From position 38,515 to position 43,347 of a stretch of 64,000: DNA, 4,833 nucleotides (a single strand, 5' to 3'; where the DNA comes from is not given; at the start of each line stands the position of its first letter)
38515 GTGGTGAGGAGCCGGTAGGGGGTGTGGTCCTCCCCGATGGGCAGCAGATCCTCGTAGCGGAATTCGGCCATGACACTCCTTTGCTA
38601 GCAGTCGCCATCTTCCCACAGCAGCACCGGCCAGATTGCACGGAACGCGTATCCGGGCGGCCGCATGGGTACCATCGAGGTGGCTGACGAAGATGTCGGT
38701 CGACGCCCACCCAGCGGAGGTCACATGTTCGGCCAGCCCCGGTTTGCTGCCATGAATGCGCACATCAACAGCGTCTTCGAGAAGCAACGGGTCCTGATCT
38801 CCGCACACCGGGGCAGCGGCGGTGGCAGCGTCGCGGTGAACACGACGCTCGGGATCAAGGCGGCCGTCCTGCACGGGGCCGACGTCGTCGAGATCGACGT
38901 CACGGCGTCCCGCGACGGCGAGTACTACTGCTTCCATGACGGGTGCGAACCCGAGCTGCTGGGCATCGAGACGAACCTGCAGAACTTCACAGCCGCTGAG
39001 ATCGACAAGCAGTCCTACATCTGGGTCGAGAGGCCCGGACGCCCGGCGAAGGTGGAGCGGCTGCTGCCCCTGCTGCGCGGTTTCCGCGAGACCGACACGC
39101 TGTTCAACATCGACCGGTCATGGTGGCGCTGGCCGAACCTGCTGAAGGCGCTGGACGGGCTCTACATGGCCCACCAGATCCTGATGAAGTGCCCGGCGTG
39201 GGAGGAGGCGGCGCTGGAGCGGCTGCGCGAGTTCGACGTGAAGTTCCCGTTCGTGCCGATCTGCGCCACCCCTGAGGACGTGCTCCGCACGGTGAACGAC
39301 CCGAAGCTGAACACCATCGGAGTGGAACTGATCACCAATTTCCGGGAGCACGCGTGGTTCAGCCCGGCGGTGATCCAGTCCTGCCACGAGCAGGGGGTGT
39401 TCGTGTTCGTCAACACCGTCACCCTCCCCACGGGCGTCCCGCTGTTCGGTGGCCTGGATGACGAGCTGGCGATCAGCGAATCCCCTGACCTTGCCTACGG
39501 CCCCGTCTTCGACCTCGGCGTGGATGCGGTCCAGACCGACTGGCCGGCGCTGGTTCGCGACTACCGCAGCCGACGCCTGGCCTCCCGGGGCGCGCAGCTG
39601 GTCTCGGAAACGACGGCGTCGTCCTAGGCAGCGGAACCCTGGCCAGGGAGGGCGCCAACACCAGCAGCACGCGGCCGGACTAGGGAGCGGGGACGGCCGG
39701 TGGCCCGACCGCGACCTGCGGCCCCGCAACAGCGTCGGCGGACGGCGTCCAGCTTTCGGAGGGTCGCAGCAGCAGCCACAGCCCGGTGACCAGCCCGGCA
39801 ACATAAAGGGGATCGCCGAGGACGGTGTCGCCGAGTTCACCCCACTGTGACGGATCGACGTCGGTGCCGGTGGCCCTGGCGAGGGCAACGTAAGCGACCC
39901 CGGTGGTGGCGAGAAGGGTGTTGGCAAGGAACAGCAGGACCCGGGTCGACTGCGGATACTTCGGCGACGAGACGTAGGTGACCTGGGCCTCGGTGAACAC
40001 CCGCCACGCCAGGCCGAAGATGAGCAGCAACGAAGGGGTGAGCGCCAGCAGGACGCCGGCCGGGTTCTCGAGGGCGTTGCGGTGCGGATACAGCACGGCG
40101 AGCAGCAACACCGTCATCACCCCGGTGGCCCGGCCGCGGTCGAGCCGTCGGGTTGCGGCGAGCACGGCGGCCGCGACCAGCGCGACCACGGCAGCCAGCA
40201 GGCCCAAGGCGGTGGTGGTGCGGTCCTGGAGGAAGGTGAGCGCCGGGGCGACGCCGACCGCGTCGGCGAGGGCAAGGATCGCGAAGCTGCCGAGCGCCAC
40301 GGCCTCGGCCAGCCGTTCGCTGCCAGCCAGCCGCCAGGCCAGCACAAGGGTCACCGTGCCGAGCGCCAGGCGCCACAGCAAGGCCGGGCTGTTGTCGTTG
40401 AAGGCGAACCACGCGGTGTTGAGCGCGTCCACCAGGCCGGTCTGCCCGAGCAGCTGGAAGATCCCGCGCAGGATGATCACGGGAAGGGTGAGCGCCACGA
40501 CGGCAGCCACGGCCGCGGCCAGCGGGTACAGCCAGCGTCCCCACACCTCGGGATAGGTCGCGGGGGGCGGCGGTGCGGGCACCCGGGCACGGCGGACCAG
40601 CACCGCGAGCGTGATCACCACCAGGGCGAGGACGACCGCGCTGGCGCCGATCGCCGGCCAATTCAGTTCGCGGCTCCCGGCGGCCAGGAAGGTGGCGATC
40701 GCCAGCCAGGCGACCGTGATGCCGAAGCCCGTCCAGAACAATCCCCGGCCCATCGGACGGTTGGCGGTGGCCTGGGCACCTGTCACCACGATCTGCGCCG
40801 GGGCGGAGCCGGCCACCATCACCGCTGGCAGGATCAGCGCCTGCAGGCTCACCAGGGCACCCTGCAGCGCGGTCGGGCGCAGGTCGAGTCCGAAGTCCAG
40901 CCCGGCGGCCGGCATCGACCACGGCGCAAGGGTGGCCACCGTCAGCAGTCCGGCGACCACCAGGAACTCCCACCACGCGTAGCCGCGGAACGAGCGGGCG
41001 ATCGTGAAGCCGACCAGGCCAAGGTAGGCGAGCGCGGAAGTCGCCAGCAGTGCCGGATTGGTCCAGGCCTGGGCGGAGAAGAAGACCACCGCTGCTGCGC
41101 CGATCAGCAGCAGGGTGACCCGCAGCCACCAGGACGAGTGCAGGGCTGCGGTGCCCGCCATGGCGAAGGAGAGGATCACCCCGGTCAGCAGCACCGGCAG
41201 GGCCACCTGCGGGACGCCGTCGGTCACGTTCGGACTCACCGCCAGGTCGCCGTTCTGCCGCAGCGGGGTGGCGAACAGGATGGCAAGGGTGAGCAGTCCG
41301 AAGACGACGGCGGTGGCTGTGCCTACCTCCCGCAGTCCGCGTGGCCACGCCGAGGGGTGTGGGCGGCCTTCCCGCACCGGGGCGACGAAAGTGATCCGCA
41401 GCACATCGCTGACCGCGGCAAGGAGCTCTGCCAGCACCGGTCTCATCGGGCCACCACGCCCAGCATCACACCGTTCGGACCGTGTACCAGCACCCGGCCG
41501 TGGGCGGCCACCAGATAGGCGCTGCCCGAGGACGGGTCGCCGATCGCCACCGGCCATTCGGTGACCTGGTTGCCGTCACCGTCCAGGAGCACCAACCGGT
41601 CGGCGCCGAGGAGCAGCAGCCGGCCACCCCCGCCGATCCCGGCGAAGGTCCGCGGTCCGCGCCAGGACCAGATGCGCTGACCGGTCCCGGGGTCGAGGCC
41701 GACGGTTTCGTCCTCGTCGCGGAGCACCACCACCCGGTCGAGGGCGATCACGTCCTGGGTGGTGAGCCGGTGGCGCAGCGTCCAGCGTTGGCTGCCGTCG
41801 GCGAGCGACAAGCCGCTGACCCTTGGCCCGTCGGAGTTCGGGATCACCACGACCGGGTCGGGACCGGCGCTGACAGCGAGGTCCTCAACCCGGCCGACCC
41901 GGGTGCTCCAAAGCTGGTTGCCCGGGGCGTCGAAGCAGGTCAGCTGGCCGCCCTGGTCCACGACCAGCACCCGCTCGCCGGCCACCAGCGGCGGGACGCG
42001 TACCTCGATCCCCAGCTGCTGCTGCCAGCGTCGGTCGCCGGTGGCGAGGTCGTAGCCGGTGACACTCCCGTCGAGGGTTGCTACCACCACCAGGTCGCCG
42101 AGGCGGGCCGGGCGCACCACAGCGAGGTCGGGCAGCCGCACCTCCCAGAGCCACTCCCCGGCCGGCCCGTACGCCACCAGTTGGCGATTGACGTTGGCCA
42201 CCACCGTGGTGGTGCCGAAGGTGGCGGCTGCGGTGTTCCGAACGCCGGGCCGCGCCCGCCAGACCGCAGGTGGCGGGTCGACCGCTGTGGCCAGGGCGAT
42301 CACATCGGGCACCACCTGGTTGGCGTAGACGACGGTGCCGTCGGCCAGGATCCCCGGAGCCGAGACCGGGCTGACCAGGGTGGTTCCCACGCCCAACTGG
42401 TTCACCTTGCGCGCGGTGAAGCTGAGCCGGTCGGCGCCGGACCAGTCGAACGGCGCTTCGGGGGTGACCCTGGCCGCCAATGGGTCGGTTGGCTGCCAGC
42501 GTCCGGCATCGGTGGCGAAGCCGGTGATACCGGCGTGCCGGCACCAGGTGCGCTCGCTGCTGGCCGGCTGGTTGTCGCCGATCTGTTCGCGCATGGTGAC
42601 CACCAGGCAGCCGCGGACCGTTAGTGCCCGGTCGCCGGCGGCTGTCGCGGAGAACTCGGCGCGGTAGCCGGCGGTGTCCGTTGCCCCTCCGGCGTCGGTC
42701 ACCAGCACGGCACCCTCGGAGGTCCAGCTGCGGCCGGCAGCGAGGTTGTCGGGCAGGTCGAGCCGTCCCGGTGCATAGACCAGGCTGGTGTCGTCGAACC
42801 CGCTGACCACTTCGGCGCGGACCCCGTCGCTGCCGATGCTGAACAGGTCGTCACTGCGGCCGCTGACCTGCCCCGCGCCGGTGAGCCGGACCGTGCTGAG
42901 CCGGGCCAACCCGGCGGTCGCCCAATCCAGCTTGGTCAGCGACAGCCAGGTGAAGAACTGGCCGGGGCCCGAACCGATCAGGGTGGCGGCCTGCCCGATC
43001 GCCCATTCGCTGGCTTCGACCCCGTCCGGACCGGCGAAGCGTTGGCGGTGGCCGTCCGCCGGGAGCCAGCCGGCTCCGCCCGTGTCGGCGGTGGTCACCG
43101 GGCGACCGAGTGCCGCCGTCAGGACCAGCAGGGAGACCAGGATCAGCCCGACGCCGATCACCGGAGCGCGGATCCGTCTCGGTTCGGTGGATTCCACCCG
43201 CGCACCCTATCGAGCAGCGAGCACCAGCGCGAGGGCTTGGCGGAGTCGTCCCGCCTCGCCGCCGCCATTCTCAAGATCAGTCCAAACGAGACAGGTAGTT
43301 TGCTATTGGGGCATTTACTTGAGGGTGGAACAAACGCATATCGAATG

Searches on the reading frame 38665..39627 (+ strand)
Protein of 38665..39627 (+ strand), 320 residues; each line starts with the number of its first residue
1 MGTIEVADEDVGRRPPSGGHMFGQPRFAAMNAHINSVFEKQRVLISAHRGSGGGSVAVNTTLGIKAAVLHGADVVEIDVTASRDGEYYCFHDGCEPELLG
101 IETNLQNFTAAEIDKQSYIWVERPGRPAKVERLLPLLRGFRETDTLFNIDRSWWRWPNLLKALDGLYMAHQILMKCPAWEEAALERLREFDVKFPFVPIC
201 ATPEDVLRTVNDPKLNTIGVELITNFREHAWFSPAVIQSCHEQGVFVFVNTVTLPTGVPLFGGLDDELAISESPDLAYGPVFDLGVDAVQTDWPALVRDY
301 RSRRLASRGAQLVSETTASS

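Call 55: search_protein_families(library=pfam, proteins=[window:38665-39627:+])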
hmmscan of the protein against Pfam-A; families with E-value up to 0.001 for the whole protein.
window:38665-39627:+ (320 aa): 2 families
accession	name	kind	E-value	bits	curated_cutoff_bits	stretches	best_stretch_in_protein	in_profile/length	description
PF03009.23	GDPD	-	1.5e-13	51.9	23.6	1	48-294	1-242/244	Glycerophosphoryl diester phosphodiesterase family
PF16387.11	DUF4996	-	4.6e-10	40.4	33.7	1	214-300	22-101/102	Domain of unknown function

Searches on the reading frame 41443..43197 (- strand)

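Call 55: search_protein_families(library=pfam, proteins=[window:41443-43197:-])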
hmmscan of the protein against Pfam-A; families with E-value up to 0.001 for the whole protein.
window:41443-43197:- (584 aa): 2 families
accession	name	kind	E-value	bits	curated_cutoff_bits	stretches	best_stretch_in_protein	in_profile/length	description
PF13360.13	PQQ_2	-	1.6e-21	77.5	27.6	2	403-511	30-143/233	Outer membrane protein assembly factor BamB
PF13570.13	Beta-prop_ACSF4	-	1.3e-08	35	133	1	329-434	103-212/329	Beta-alanine-activating enzyme, beta-propeller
